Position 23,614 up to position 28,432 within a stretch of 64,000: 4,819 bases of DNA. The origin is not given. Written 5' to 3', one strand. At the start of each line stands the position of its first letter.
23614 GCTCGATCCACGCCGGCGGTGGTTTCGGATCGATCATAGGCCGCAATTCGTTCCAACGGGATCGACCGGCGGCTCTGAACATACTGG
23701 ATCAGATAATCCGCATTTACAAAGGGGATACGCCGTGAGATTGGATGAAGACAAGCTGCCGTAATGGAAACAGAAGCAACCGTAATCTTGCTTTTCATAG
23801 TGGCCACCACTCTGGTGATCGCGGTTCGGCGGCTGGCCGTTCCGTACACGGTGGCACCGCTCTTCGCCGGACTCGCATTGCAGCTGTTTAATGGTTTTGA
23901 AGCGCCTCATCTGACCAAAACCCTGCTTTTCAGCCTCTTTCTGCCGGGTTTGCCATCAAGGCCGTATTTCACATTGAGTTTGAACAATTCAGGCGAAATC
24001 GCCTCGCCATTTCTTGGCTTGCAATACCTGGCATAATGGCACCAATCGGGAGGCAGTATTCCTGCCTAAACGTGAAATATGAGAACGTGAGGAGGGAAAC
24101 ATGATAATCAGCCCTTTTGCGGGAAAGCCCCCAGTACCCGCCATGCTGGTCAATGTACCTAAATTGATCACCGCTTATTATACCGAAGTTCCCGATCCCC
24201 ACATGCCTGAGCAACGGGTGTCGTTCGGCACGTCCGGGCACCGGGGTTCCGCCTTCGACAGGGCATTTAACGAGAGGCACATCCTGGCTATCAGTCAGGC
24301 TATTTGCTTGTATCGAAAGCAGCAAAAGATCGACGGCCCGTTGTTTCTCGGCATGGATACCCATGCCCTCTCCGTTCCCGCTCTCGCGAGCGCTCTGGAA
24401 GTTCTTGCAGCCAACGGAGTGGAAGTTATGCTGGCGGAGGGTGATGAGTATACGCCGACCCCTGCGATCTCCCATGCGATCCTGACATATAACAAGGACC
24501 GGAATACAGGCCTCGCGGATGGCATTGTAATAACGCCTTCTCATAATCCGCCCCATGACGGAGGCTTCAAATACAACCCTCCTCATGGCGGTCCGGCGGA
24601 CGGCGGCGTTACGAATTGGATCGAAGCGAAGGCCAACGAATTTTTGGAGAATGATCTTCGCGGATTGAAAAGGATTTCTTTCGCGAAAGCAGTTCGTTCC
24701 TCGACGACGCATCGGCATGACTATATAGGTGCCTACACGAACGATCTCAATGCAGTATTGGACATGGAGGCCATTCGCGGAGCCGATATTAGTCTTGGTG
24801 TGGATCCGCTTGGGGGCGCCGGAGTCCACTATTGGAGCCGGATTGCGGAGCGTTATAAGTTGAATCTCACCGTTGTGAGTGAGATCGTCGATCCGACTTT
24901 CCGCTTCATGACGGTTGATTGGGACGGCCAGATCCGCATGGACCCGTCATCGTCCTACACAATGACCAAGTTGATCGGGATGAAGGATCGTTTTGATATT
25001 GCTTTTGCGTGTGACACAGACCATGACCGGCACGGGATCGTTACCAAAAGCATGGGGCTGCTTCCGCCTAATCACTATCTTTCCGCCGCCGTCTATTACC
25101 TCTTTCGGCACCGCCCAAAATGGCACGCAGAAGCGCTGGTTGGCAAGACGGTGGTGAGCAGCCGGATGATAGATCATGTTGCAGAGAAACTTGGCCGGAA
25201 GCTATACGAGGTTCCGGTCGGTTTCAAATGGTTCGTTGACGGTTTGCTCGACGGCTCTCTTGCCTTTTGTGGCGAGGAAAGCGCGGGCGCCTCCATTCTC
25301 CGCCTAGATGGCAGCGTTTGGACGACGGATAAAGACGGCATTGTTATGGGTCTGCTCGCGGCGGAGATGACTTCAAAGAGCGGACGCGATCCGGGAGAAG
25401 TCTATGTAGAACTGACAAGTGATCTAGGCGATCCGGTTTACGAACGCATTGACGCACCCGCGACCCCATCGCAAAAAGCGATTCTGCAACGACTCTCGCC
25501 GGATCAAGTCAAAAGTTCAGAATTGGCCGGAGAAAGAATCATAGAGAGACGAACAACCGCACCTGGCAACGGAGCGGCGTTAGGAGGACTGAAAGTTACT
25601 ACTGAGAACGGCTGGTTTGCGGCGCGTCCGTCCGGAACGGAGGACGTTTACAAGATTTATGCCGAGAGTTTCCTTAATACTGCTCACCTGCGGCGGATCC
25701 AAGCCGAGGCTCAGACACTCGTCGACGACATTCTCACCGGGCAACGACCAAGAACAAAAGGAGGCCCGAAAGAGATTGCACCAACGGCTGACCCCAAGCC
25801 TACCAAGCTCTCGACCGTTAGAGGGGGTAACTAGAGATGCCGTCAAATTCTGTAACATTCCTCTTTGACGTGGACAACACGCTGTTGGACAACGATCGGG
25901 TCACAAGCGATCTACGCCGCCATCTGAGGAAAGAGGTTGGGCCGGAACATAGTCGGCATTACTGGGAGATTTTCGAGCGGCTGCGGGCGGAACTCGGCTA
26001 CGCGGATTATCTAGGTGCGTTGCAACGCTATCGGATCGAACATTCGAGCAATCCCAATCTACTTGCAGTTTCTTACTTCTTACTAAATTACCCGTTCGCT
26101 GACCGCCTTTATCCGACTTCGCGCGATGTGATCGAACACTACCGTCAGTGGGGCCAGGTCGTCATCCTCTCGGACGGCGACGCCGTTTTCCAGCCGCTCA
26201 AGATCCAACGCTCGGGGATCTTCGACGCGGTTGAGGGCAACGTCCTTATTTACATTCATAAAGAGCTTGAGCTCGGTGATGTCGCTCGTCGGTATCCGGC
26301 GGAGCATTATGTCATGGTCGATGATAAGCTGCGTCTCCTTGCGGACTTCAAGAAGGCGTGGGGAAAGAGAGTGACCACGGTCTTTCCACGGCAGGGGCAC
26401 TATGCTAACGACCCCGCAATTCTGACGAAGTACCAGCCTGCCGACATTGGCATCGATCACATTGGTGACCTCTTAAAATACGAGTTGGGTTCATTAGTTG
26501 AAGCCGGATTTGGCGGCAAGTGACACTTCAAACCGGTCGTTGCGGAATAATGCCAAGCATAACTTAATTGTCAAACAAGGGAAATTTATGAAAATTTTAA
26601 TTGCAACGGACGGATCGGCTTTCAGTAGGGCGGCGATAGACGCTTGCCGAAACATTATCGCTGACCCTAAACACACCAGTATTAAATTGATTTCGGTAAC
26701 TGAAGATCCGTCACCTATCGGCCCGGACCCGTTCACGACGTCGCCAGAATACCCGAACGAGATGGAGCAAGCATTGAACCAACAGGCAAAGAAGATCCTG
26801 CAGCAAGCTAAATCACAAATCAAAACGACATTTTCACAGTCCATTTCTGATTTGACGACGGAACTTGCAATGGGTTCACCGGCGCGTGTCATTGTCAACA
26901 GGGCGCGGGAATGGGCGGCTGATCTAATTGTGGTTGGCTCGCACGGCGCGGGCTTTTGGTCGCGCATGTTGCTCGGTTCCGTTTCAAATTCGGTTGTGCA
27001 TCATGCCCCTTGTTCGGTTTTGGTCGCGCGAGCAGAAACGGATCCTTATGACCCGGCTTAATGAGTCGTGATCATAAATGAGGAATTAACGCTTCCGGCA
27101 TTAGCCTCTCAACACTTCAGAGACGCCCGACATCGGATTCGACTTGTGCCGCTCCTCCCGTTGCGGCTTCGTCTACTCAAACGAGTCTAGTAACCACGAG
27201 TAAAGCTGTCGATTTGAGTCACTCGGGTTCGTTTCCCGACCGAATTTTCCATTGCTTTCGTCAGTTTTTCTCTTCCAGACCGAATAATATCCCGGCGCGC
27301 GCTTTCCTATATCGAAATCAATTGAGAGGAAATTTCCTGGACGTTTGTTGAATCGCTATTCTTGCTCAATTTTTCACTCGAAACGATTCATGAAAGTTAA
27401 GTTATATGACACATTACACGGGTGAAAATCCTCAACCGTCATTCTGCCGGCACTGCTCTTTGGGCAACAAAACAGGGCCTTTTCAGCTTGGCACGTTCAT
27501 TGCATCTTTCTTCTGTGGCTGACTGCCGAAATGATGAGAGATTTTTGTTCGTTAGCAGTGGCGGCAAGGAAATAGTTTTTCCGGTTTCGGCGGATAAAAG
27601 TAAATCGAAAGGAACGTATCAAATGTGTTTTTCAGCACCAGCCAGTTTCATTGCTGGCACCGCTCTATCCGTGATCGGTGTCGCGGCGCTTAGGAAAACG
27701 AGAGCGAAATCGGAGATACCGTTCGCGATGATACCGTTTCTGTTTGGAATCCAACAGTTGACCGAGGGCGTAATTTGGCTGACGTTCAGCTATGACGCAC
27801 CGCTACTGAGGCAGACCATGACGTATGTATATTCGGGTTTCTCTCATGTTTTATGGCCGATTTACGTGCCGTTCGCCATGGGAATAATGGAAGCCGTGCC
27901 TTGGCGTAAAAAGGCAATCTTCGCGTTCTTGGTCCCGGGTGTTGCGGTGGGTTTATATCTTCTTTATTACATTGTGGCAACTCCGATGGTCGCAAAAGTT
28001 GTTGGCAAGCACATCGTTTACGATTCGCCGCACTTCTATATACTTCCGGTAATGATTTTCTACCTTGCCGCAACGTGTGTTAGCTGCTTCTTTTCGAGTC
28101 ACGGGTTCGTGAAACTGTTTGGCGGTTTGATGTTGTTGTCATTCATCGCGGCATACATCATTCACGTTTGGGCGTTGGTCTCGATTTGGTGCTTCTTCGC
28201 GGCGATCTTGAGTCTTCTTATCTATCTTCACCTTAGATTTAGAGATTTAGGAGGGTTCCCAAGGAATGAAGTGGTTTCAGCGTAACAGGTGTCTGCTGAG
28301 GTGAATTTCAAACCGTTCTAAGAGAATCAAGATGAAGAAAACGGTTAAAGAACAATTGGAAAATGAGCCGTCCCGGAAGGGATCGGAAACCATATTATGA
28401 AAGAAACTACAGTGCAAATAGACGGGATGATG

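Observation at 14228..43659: Island-wide sigma54 regulon: four exact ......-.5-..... promoters plus a self-encoded NtrC-type activator and PAS hybrid kinase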

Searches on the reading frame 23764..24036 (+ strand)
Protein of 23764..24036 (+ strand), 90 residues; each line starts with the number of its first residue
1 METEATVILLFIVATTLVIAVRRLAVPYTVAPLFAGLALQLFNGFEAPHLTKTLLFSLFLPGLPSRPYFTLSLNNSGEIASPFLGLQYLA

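Call 6: search_protein_families(library=pfam, proteins=[window:23764-24036:+])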
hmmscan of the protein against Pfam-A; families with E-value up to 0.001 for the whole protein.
window:23764-24036:+ (90 aa): 0 families

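Call 90: search_protein_families(library=pfam, proteins=[window:23764-24036:+], max_evalue=0.05)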
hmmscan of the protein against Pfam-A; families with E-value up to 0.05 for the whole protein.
window:23764-24036:+ (90 aa): 0 families

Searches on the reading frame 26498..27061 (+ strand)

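Call 6: search_protein_families(library=pfam, proteins=[window:26498-27061:+])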
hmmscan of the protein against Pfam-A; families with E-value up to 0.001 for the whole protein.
window:26498-27061:+ (187 aa): 1 family
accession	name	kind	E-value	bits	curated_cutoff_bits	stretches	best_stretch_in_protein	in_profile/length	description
PF00582.32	Usp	-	2.3e-29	103.2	24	1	30-178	2-141/141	Universal stress protein family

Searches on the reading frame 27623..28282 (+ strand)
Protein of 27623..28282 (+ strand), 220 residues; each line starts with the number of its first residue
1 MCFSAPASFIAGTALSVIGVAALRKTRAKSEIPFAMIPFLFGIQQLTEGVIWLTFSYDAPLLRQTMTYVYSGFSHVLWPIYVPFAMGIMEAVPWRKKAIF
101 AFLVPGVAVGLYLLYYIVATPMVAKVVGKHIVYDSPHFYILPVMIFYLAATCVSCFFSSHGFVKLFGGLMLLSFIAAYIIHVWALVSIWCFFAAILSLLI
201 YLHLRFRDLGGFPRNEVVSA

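Call 74: find_homologous_proteins(query=window:27623-28282:+, max_evalue=1e-20)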
Query window:27623-28282:+ (220 aa): 4380 proteins with E <= 1e-20 among 5334 candidates; the best 120 are listed.
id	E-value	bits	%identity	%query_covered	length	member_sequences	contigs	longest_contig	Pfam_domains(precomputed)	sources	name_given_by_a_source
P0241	8.2e-139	479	100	100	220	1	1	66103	PF20334.4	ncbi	-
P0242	3.2e-129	447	92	100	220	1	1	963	PF20334.4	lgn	-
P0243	1.1e-128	446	93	100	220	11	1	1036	PF20334.4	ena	-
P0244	8.8e-128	443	92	100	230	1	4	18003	PF20334.4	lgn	-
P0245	8.3e-125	433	88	100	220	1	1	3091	PF20334.4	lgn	-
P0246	1.6e-124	432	87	100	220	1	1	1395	PF20334.4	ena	-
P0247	6.2e-123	427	86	100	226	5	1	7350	PF20334.4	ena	-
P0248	2.4e-119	415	87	98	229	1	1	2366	PF20334.4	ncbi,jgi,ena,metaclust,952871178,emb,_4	jgi:hypothetical protein|metaclust:\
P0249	7.4e-119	413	86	100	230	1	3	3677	PF20334.4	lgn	-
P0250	1.9e-118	412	87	98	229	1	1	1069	PF20334.4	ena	-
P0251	6.9e-118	410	86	98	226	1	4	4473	PF20334.4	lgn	-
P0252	4.6e-117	408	85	98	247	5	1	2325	PF20334.4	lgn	-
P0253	1.2e-116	406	84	98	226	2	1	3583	PF20334.4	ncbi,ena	-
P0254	2.3e-116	405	85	98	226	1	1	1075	PF20334.4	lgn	-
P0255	3.3e-116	405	85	98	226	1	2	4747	PF20334.4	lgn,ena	-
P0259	2.4e-115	402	85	98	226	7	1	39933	PF20334.4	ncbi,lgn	-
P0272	1.5e-113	396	83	98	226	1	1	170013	PF20334.4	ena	-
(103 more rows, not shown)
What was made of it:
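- Checked: 119 nt to DUF6629 (ATG 27623, the start used by the 100%-identical database protein, call 74);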

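Call 75: find_encoding_contigs(protein=P0244, flank=8000, max_places=1)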
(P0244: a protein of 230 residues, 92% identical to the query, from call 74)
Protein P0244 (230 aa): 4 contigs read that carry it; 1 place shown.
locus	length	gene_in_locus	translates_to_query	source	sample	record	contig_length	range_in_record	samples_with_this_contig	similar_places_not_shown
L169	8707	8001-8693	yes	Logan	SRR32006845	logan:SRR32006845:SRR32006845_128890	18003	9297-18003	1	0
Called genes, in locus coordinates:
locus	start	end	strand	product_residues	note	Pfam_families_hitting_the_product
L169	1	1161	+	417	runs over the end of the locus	PF25371:DUF7884, PF02353:CMAS, PF13489:Methyltransf_23, PF08241:Methyltransf_11, PF08242:Methyltransf_12, PF13649:Methyltransf_25, PF13847:Methyltransf_31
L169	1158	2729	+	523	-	PF06100:MCRA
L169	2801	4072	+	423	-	PF07690:MFS_1, PF00083:Sugar_tr, PF07690:MFS_1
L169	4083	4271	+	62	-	PF04945:YHS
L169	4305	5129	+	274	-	-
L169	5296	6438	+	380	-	PF04321:RmlD_sub_bind, PF01073:3Beta_HSD, PF01370:Epimerase, PF16363:GDP_Man_Dehyd (weak), PF07993:NAD_binding_4 (weak)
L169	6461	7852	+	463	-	PF03779:SPW, PF07884:VKOR, PF03779:SPW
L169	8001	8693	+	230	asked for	PF20334:DUF6629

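Call 76: find_encoding_contigs(protein=P0259, flank=8000, max_places=1)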
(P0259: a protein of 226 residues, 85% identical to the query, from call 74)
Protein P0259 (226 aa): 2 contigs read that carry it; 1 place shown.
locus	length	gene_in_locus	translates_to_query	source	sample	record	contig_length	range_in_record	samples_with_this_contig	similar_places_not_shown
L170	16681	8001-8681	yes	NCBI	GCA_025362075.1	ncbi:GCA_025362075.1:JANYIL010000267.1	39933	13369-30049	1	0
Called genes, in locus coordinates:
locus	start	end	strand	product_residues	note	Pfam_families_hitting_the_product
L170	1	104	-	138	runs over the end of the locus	PF24709:DUF7670 (weak)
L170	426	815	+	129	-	PF17269:DUF5335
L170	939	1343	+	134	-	PF12732:YtxH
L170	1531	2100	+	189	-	PF11181:YflT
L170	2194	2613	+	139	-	PF03625:DUF302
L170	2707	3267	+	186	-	-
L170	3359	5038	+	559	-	PF07732:Cu-oxidase_3, PF07731:Cu-oxidase_2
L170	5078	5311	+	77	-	-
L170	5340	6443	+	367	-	-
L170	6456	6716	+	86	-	PF18926:DUF5676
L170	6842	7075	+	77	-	PF09851:SHOCT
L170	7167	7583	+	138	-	PF00571:CBS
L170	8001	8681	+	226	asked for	PF20334:DUF6629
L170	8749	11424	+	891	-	PF00403:HMA, PF00122:E1-E2_ATPase, PF00702:Hydrolase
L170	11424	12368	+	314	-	PF00582:Usp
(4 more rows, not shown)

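Call 77: find_encoding_contigs(protein=P0272, flank=8000, max_places=1)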
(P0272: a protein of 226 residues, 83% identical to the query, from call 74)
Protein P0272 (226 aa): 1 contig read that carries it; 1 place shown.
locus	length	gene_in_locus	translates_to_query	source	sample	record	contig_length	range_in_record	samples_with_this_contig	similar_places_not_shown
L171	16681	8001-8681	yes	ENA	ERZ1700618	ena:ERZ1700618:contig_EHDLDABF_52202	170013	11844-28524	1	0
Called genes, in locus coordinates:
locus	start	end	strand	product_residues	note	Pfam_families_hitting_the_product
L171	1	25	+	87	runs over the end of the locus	PF18926:DUF5676 (weak)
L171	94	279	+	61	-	PF04945:YHS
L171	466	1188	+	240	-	PF03976:PPK2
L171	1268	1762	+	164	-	-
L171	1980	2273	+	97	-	-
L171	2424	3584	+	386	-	PF12146:Hydrolase_4, PF00561:Abhydrolase_1, PF12697:Abhydrolase_6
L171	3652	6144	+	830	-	PF00403:HMA, PF00122:E1-E2_ATPase, PF00702:Hydrolase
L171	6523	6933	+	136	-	PF00376:MerR (weak), PF13411:MerR_1, PF09278:MerR-DNA-bind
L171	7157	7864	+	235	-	PF00027:cNMP_binding (weak), PF13545:HTH_Crp_2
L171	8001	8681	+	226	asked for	PF20334:DUF6629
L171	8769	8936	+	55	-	PF04945:YHS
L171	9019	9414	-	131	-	-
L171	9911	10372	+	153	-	PF00072:Response_reg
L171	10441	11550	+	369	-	PF08240:ADH_N, PF00107:ADH_zinc_N, PF13602:ADH_zinc_N_2 (weak)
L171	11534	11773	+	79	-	PF04945:YHS, PF24273:TRASH_HVO_1752_C (weak)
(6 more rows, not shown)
